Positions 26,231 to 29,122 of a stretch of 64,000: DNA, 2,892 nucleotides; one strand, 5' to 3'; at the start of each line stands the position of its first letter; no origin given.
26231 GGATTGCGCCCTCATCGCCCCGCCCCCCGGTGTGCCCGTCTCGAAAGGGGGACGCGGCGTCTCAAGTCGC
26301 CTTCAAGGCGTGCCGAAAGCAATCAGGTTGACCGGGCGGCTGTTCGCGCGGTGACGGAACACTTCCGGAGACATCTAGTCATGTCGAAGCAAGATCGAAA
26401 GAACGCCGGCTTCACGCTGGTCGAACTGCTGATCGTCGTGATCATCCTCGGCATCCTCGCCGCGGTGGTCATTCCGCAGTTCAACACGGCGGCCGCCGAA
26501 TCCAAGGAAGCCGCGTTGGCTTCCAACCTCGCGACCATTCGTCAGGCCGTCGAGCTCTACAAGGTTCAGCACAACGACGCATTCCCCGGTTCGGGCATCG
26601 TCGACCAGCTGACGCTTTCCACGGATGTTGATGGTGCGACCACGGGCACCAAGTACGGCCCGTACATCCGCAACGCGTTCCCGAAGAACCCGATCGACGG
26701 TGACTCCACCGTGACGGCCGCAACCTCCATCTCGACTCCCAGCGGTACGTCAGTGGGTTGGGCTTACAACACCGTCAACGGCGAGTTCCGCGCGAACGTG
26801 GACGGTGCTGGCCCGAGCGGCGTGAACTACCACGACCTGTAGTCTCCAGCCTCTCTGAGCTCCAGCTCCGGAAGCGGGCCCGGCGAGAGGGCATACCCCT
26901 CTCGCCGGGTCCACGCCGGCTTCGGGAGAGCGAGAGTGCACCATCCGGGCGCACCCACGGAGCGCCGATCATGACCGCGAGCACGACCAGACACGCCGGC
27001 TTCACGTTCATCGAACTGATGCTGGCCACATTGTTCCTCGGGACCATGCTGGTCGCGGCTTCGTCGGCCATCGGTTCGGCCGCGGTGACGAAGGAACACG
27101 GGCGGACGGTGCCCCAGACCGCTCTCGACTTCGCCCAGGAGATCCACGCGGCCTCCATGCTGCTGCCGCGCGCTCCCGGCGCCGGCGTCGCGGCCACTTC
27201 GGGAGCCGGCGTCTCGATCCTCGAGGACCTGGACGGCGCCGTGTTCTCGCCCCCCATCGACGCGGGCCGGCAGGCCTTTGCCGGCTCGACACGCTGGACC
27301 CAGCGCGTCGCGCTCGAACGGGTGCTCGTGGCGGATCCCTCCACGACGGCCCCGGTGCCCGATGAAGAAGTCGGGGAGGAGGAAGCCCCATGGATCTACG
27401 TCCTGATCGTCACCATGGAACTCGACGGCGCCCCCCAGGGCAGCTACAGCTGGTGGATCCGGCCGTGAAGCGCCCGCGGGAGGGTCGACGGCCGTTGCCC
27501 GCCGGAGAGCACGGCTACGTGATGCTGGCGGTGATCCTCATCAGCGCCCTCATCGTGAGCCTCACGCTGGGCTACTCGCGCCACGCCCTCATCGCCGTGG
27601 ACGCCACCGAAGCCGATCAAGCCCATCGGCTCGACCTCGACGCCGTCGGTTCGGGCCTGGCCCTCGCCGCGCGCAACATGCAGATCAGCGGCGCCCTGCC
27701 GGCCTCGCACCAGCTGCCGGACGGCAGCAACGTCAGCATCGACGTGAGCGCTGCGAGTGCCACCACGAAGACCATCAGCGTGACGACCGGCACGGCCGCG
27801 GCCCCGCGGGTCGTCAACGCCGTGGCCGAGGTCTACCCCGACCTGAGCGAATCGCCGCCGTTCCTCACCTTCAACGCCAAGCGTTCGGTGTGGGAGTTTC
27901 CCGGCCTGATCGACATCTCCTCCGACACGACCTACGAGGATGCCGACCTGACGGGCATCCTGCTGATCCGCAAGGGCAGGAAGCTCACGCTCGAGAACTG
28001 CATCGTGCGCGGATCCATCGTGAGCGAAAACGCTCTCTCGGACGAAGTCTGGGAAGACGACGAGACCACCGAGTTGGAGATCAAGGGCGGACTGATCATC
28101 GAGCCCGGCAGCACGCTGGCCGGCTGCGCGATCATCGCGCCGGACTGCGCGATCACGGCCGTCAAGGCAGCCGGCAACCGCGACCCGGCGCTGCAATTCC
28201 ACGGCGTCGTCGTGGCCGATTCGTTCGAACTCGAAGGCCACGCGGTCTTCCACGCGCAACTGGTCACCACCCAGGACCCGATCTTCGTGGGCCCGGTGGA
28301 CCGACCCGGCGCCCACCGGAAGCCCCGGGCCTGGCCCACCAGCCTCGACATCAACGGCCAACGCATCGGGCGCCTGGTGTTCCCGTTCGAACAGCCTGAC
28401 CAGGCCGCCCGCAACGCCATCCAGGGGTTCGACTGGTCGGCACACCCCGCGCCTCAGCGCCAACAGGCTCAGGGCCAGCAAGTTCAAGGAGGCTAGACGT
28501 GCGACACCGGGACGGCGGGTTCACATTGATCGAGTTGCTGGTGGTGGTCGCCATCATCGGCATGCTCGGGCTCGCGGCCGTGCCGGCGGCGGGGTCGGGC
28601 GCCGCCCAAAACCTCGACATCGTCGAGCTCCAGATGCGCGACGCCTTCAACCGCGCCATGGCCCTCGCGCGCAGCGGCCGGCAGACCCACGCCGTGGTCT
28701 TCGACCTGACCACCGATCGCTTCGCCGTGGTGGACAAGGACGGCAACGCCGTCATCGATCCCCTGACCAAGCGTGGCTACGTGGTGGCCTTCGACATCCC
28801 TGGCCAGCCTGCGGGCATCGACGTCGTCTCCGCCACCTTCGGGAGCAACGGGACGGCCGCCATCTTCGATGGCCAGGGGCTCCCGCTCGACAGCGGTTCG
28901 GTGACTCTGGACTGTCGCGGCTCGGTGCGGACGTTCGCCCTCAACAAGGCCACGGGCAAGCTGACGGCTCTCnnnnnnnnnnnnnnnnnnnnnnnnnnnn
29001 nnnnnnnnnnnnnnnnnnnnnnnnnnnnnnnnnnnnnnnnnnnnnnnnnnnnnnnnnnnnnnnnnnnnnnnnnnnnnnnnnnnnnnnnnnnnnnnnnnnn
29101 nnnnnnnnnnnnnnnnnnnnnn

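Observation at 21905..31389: Eleven consecutive prepilin-type genes organised as three paralogous pseudopilin modules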

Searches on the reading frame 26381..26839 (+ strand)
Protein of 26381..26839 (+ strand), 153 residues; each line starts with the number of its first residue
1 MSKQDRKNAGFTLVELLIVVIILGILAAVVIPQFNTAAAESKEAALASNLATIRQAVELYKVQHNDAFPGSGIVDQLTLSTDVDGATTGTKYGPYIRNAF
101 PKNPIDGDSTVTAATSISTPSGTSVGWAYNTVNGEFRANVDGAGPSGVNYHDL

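Call 6: search_protein_families(library=pfam, proteins=[window:26381-26839:+], max_evalue=1)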
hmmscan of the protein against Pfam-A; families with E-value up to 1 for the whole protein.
window:26381-26839:+ (153 aa): 2 families
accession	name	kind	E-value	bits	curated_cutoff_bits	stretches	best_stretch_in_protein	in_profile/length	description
PF07963.17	N_methyl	-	1.8e-09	37.2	21.2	1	6-30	2-26/27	Prokaryotic N-terminal methylation motif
PF08334.16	T2SSG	-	0.063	13.8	21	1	38-106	6-71/108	Type II secretion system (T2SS), protein G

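Call 46: search_protein_families(library=ncbifam, proteins=[window:26381-26839:+], max_evalue=0.1)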
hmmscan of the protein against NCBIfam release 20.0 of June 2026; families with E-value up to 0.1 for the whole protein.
window:26381-26839:+ (153 aa): 17 families
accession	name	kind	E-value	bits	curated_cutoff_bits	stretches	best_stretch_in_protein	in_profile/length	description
TIGR01710.1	typeII_sec_gspG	equivalog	3.6e-14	53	88.85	1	10-107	2-97/134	type II secretion system major pseudopilin GspG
NF041775.1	typeIV_PilA_Myxo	equivalog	1.5e-10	41.4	400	1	2-56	4-58/214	type IV pilin protein PilA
NF040999.1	pilin_ComGC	equivalog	6.3e-09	35.9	75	1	9-69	2-62/84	competence type IV pilus major pilin ComGC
NF007862.0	PRK10574.1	equivalog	1.5e-07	31.6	138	1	7-66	3-62/145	prepilin peptidase-dependent pilin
TIGR01708.2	typeII_sec_gspH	equivalog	7.4e-07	29.3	80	1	9-52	2-49/169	type II secretion system minor pseudopilin GspH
TIGR02532.1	IV_pilin_GFxxxE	domain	8e-07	28.7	16.3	1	9-31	2-24/24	prepilin-type N-terminal cleavage/methylation domain-containing protein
NF041013.1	T4P_ComGE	equivalog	2e-06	27.8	49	1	7-62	2-58/83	competence type IV pilus minor pilin ComGE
TIGR02596.1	TIGR02596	subfamily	3.9e-05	23.8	70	1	11-59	1-49/196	Verru_Chthon cassette protein D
NF040982.1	ComGD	equivalog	0.0035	17.7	70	1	9-46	2-39/139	competence type IV pilus minor pilin ComGD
NF007800.0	PRK10506.1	equivalog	0.0074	16.1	158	1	3-33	3-33/163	prepilin peptidase-dependent protein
NF038304.1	EPS_HpsC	equivalog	0.0089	15.6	200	1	2-48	14-61/318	hormogonium polysaccharide secretion pseudopilin HpsC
TIGR02523.1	type_IV_pilV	equivalog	0.015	15.8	52.2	1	9-51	2-47/139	type IV pilus modification protein PilV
NF006453.0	PRK08808.1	equivalog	0.022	13.8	295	1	6-61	4-60/211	type II secretion system protein J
NF007160.0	PRK09598.1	equivalog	0.027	12.8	561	1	7-52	114-158/523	phosphoethanolamine--lipid A transferase EptA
TIGR02599.1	TIGR02599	subfamily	0.04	13.1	256.5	1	10-38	1-29/361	Verru_Chthon cassette protein C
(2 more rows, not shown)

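Call 68: search_solved_structures(query=A4, max_evalue=0.01)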
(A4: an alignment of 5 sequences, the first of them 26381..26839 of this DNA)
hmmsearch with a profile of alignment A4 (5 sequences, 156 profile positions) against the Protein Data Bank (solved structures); distinct sequences matched with E-value up to 0.01: 22.
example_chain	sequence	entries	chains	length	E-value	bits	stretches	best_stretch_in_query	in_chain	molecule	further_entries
7tgg_A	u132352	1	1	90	2.2e-17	66.6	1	1-69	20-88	Geopilin domain 1 protein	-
9egp_A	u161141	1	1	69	4.5e-17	65.6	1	1-68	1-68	Geopilin domain 1 protein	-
2m7g_A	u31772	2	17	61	2.2e-14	56.8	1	11-69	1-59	Geopilin domain 1 protein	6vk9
8tj2_C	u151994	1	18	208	2e-11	47.3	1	11-68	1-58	Type IV major pilin protein PilA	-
5kua_A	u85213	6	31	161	2.9e-11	46.7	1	11-111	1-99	pilin | Neisseria meningitidis PilE variant SB-GATDH | Neisseria meningitidis PilE, SB-DATDH variant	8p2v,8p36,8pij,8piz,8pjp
8p3b_A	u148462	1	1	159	3.8e-11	46.3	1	11-92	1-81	Fimbrial protein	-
2hi2_A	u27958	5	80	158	1.9e-10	44.1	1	11-90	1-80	Fimbrial protein | PilA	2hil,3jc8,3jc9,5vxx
5wda_A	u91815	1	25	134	2.1e-10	43.9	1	11-112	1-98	General secretion pathway protein G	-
8qqj_J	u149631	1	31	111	7e-10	42.2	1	11-71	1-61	Type IV narrow pilus major component PilA5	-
1oqw_A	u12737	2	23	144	7.1e-10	42.2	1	11-64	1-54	Fimbrial protein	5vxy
6xxe_A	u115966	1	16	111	8.4e-10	42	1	11-69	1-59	Uncharacterized protein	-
1ay2_A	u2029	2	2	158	8.9e-10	41.9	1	11-71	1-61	TYPE 4 PILIN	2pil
9lab_B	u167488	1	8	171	4.2e-09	39.7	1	6-69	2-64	MSHA major pilin subunit MshA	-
8tum_e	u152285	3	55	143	7.6e-09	38.9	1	11-61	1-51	Type IV major pilin protein PilA | Pilin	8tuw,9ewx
8pfb_G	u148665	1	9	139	8.3e-09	38.7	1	11-131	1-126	Type IV pilin PilE1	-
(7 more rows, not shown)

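Call 94: search_solved_structures(query=A12, max_evalue=0.000001, show_alignments=0)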
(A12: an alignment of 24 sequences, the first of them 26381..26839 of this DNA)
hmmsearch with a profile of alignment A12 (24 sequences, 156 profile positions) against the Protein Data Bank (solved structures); distinct sequences matched with E-value up to 0.000001: 18.
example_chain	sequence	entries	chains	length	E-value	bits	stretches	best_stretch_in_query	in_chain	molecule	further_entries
9egp_A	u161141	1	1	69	2e-17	67.1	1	2-69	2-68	Geopilin domain 1 protein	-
7tgg_A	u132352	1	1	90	1e-15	61.6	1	3-69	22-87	Geopilin domain 1 protein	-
2m7g_A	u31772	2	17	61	3.3e-13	53.5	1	11-70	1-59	Geopilin domain 1 protein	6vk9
5wda_A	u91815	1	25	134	5.4e-13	52.7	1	11-109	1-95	General secretion pathway protein G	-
8tj2_C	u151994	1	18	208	2.5e-11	47.3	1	11-69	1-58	Type IV major pilin protein PilA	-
8pfb_G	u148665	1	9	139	4e-11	46.7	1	11-83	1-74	Type IV pilin PilE1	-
8p3b_A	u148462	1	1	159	2e-10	44.4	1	11-78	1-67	Fimbrial protein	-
5kua_A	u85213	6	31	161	2.1e-10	44.3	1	11-78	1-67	pilin | Neisseria meningitidis PilE variant SB-GATDH | Neisseria meningitidis PilE, SB-DATDH variant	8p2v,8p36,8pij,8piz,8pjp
8tob_GA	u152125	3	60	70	7.6e-10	42.5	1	12-59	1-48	Fimbrial protein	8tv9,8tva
2hi2_A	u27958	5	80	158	2.3e-09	40.9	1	11-77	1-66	Fimbrial protein | PilA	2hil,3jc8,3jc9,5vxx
9laa_A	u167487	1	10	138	3.1e-09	40.5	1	3-45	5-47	Type IV pilin protein PilA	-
1oqw_A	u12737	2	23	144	3.2e-09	40.5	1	11-59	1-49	Fimbrial protein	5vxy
1ay2_A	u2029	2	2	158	3.9e-09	40.2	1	11-74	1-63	TYPE 4 PILIN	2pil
8tum_e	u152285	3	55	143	5.6e-09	39.7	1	11-58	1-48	Type IV major pilin protein PilA | Pilin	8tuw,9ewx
8qqj_J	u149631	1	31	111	9.1e-09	39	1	11-70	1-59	Type IV narrow pilus major component PilA5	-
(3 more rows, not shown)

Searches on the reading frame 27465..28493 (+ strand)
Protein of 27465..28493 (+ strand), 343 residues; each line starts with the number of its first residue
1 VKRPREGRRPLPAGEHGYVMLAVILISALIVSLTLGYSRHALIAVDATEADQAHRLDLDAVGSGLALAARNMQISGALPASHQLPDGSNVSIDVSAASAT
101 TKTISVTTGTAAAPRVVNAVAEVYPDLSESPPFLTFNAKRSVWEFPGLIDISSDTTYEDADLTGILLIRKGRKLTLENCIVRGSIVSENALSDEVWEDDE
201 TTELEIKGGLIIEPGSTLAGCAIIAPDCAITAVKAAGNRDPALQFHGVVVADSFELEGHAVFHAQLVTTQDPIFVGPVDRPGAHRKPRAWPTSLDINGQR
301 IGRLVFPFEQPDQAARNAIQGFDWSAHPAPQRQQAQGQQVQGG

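Call 6: search_protein_families(library=pfam, proteins=[window:27465-28493:+], max_evalue=1)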
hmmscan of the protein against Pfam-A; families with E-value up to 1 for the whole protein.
window:27465-28493:+ (343 aa): 1 family
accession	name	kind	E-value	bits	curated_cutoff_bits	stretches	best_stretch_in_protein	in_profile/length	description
PF19448.4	DUF5986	-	0.21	11.6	25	1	132-157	59-84/238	Family of unknown function (DUF5986)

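Call 48: predict_structure(alignment_id=A10)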
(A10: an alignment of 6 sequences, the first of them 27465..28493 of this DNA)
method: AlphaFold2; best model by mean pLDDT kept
length: 343 residues; sequences in the alignment: 6
mean_pLDDT: 73.3   pTM: 0.62
mean pLDDT of the five models: 73.3, 71.9, 71.0, 68.7, 67.4
residues with pLDDT >= 90: 99; 70-90: 108; 50-70: 81; < 50: 55
segments of 3 or more residues with pLDDT < 50: 1-4, 6-16, 35-49, 309-311, 322-343
pLDDT, mean of each block of 10 residues (from residue 1): 44 52 69 49 46 55 65 65 66 75 77 72 74 89 92 96 95 95 95 77 93 88 94 82 91 92 88 88 68 82 63 55 39 36 27
secondary structure, 60 per line:
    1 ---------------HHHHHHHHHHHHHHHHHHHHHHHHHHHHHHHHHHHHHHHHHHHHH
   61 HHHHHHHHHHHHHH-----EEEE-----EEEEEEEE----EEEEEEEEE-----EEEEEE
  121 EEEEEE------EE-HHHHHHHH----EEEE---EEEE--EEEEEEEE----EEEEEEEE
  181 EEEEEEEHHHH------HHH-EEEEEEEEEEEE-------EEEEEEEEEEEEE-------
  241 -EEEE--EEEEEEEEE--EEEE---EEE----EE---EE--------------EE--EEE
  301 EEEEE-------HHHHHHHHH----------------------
elements in order: H16-74 E80-83 E89-96 E101-109 E115-126 H136-143 E148-151 E155-158 E161-168 E173-187 H188-191 E202-213 E221-233 E242-245 E248-256 E259-262 E266-268 E298-305 H313-321

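Call 71: fold_search(model_id=the predicted structure, library=pdb)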
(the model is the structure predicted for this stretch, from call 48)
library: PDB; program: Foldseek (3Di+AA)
matches with E <= 10: 326; with E <= 0.001: 0
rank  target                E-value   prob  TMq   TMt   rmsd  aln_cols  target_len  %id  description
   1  5gzi_A                7.3e-03  0.14  0.11  0.10  22.2       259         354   13  Cyclodeaminase_PA (released 2018-01-17)
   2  5gzl_A                8.5e-03  0.14  0.11  0.11  21.9       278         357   12  Cyclodeaminase_PA (released 2018-01-17)
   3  5gzj_A                1.1e-02  0.15  0.11  0.11  20.7       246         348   13  Cyclodeaminase_PA (released 2018-01-17)
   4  5yu0_A                1.3e-02  0.14  0.11  0.11  21.3       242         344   12  Structural basis for recognition of L-lysine, L-ornithine, and L-2,4-diamino butyric acid by lysine cyclodeaminase (released 2018-05-02)
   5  5gzi_B                1.6e-02  0.20  0.12  0.12  20.8       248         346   12  Cyclodeaminase_PA (released 2018-01-17)
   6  5gzj_B                1.7e-02  0.12  0.10  0.10  22.4       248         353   11  Cyclodeaminase_PA (released 2018-01-17)
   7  5gzl_B                2.3e-02  0.12  0.11  0.11  21.2       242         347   12  Cyclodeaminase_PA (released 2018-01-17)
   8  5gzm_A                3.4e-02  0.13  0.11  0.11  21.5       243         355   12  Cyclodeaminase_PA (released 2018-01-17)
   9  6qvi_B                1.5e-01  0.10  0.15  0.11  16.1       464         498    9  Crystal structure of competence-associated pilin ComZ from Thermus thermophilus (released 2019-05-29)
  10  8j1g_B                1.7e-01  0.08  0.11  0.12  20.8       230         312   10  Structure of amino acid dehydrogenase in complex with NADPH (released 2023-08-16)
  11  8jlh_C                4.7e-01  0.09  0.13  0.28  12.0       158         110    9  Cryo-EM structure of SV2A dimer in complex with BoNT/A2 Hc and levetiracetam (released 2024-05-01)
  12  6qvi_A                5.8e-01  0.08  0.17  0.12  17.4       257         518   12  Crystal structure of competence-associated pilin ComZ from Thermus thermophilus (released 2019-05-29)
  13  4mp3                  6.2e-01  0.02  0.09  0.09  18.8       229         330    9  Staphyloferrin B precursor biosynthetic enzyme selenomethionine-labeled SbnB (released 2014-03-05)
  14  6es1_B                8.6e-01  0.07  0.11  0.30  11.1       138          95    9  Crystal structure of the binding domain from botulinum neurotoxin A2 bound to extracellular domain of human receptor S (released 2018-04-25)
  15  5keh                  1.2e+00  0.09  0.16  0.21  12.1       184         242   14  Truncated hemolysin A from P. mirabilis at 2.0 Angstroms resolution crystallized in a high salt condition (released 2017-03-22)
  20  6qvi_C                1.6e+00  0.03  0.17  0.13  17.2       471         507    8  Crystal structure of competence-associated pilin ComZ from Thermus thermophilus (released 2019-05-29)
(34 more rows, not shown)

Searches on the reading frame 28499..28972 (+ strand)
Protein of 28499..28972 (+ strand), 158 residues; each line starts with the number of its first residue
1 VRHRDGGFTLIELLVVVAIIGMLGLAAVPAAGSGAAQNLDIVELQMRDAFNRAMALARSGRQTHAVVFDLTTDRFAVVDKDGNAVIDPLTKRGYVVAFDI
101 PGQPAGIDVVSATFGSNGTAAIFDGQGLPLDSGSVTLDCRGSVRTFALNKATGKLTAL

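Call 6: search_protein_families(library=pfam, proteins=[window:28499-28972:+], max_evalue=1)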
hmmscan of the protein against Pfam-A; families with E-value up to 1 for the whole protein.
window:28499-28972:+ (158 aa): 2 families
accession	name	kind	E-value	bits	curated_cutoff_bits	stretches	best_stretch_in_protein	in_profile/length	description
PF07963.17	N_methyl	-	9.2e-09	35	21.2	1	3-27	2-26/27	Prokaryotic N-terminal methylation motif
PF02879.22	PGM_PMM_II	-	0.017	16.1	29.3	1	20-82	40-103/103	Phosphoglucomutase/phosphomannomutase, alpha/beta/alpha domain II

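Call 46: search_protein_families(library=ncbifam, proteins=[window:28499-28972:+], max_evalue=0.1)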
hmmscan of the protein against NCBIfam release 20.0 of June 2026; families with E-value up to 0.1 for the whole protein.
window:28499-28972:+ (158 aa): 12 families
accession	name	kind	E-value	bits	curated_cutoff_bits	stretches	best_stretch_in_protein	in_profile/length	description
TIGR02532.1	IV_pilin_GFxxxE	domain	4.5e-07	29.4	16.3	1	7-28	3-24/24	prepilin-type N-terminal cleavage/methylation domain-containing protein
TIGR01708.2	typeII_sec_gspH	equivalog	8e-07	29.2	80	1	7-83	3-80/169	type II secretion system minor pseudopilin GspH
NF041775.1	typeIV_PilA_Myxo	equivalog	2.6e-05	24.3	400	1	3-30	8-35/214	type IV pilin protein PilA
TIGR02596.1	TIGR02596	subfamily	3.6e-05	23.9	70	1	8-58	1-52/196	Verru_Chthon cassette protein D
NF007862.0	PRK10574.1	equivalog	8.6e-05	22.7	138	1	4-30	3-29/145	prepilin peptidase-dependent pilin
NF040999.1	pilin_ComGC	equivalog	0.00013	22.1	75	1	7-30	3-26/84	competence type IV pilus major pilin ComGC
TIGR01710.1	typeII_sec_gspG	equivalog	0.00074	19.6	88.85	1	7-31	2-26/134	type II secretion system major pseudopilin GspG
NF040982.1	ComGD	equivalog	0.0054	17.1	70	1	7-81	3-78/139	competence type IV pilus minor pilin ComGD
TIGR01707.1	gspI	equivalog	0.0073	16.8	44.35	1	7-33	1-27/101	type II secretion system minor pseudopilin GspI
NF007800.0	PRK10506.1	equivalog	0.012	15.4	158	1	3-27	6-30/163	prepilin peptidase-dependent protein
TIGR01711.1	gspJ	equivalog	0.013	15.3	64.85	1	6-28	1-23/192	type II secretion system minor pseudopilin GspJ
NF041013.1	T4P_ComGE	equivalog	0.087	12.9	49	0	7-30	5-28/83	competence type IV pilus minor pilin ComGE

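Call 93: search_solved_structures(query=A11, max_evalue=1)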
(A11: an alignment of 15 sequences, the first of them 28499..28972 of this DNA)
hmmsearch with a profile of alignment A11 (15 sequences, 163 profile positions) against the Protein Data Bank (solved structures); distinct sequences matched with E-value up to 1: 23.
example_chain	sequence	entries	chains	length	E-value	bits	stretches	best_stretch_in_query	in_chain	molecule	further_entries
9egp_A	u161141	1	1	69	3.9e-09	39.3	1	6-44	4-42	Geopilin domain 1 protein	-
7tgg_A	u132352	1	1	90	5e-09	39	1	5-40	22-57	Geopilin domain 1 protein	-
9laa_A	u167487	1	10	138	3.2e-08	36.3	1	4-36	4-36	Type IV pilin protein PilA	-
9lab_B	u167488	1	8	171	3.6e-07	32.9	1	8-66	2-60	MSHA major pilin subunit MshA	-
2m7g_A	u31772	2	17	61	1e-06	31.4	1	13-40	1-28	Geopilin domain 1 protein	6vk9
1oqw_A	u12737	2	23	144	4.2e-06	29.4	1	13-78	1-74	Fimbrial protein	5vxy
8tum_e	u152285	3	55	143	3.3e-05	26.5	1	13-36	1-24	Type IV major pilin protein PilA | Pilin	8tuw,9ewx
8tj2_C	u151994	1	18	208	4.3e-05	26.2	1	13-37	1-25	Type IV major pilin protein PilA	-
8tob_GA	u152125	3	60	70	7.7e-05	25.3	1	14-36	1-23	Fimbrial protein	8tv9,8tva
6xxd_A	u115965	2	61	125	9.6e-05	25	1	13-56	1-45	PilA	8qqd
2hi2_A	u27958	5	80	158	0.00012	24.7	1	13-38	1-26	Fimbrial protein | PilA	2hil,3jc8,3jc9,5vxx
1ay2_A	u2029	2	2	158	0.00013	24.6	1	13-38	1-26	TYPE 4 PILIN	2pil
8p3b_A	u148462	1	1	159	0.00013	24.6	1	13-38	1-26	Fimbrial protein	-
5kua_A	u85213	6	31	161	0.00014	24.5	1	13-38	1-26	pilin | Neisseria meningitidis PilE variant SB-GATDH | Neisseria meningitidis PilE, SB-DATDH variant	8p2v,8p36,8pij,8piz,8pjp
3sok_A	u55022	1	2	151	0.00015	24.4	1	13-38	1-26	Fimbrial protein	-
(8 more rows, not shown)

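Call 95: search_protein_families(library=pfam, alignment_id=A11, max_evalue=0.1)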
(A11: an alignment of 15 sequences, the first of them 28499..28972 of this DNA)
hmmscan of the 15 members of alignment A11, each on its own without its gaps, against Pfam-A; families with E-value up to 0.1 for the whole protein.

A. member 1, window:28499-28972:+ (158 aa): 2 families
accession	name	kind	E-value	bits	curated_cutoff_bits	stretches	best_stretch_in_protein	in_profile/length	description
PF07963.17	N_methyl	-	9.2e-09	35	21.2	1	3-27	2-26/27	Prokaryotic N-terminal methylation motif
PF02879.22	PGM_PMM_II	-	0.017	16.1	29.3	1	20-82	40-103/103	Phosphoglucomutase/phosphomannomutase, alpha/beta/alpha domain II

B. families by the number of members that match (of 15 scanned): 8 families
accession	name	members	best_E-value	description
PF07963.17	N_methyl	15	6.6e-09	Prokaryotic N-terminal methylation motif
PF12019.13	GspH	9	0.00015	Type II transport protein GspH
PF02879.22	PGM_PMM_II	6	0.0035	Phosphoglucomutase/phosphomannomutase, alpha/beta/alpha domain II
PF24107.1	DUF7382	2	0.012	Domain of unknown function (DUF7382)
PF01436.27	NHL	1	0.0026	NHL repeat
PF13620.12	CarboxypepD_reg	1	0.015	Carboxypeptidase regulatory-like domain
PF20437.3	LonC_helical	1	0.07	Lon-like LonC helical domain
PF17200.10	sCache_2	1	0.077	Single Cache domain 2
